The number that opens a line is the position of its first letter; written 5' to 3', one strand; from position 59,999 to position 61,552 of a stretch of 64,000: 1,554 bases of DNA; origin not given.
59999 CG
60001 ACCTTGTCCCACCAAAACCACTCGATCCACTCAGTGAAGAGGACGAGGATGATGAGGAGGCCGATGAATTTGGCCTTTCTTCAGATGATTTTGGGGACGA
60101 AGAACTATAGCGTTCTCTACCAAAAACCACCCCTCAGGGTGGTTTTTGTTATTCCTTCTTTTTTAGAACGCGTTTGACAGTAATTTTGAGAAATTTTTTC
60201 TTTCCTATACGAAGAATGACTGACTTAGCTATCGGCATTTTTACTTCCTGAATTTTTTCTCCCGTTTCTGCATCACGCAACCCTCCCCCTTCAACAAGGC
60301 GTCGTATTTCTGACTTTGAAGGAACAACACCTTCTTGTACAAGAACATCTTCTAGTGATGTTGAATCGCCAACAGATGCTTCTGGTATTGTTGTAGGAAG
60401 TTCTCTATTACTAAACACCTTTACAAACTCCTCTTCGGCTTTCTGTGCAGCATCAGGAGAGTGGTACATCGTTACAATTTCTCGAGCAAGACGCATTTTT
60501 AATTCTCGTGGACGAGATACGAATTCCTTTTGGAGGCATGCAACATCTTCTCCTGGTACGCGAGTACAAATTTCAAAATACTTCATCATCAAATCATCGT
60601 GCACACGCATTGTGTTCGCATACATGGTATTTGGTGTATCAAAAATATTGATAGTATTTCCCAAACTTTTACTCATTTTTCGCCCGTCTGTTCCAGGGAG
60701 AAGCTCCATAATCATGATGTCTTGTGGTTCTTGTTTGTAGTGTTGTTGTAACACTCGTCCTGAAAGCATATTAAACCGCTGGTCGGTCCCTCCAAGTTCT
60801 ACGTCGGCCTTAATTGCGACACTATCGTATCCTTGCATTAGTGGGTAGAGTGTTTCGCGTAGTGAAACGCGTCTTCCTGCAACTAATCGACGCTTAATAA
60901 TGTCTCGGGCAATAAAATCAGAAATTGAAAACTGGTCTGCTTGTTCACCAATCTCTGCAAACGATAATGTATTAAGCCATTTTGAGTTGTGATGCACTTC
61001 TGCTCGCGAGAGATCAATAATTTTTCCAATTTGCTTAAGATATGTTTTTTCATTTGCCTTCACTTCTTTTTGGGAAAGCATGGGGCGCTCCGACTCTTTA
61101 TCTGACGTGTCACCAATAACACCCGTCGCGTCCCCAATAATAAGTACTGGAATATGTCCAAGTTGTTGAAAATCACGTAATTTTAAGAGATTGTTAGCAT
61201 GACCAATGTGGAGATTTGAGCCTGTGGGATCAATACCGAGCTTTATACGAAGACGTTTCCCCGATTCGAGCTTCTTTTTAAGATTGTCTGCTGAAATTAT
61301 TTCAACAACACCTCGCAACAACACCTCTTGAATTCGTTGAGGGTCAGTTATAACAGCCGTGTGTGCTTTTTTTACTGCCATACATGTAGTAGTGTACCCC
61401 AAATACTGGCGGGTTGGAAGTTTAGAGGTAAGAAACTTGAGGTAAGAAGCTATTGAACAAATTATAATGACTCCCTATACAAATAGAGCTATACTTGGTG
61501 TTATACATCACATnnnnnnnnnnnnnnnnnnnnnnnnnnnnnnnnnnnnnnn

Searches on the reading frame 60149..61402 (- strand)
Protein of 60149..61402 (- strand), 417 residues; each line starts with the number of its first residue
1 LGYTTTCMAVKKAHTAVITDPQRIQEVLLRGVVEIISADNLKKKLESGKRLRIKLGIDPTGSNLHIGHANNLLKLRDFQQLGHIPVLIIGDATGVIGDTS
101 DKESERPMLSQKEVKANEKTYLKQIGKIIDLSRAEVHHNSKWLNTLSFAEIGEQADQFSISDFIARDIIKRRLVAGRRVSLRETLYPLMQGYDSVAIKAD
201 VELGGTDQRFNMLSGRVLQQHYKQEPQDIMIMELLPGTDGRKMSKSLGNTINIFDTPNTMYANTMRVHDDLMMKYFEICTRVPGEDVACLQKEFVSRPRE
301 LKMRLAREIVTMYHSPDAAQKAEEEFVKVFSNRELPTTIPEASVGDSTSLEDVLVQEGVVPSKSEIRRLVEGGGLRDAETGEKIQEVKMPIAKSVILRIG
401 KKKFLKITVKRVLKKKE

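Call 87: search_protein_families(library=pfam, proteins=[window:60149-61402:-])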
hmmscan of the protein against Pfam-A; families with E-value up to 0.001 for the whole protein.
window:60149-61402:- (417 aa): 3 families
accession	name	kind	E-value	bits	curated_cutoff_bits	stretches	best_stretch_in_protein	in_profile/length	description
PF00579.31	tRNA-synt_1b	-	6e-67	226.4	21.1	1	48-330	3-291/292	tRNA synthetases class I (W and Y)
PF22421.1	SYY_C-terminal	-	0.00013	22.2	27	1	338-405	8-81/83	Tyrosine--tRNA ligase SYY-like C-terminal domain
PF00133.28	tRNA-synt_1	-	0.00024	20.4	22.7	1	198-267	328-400/414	tRNA synthetases class I (I, L, M and V)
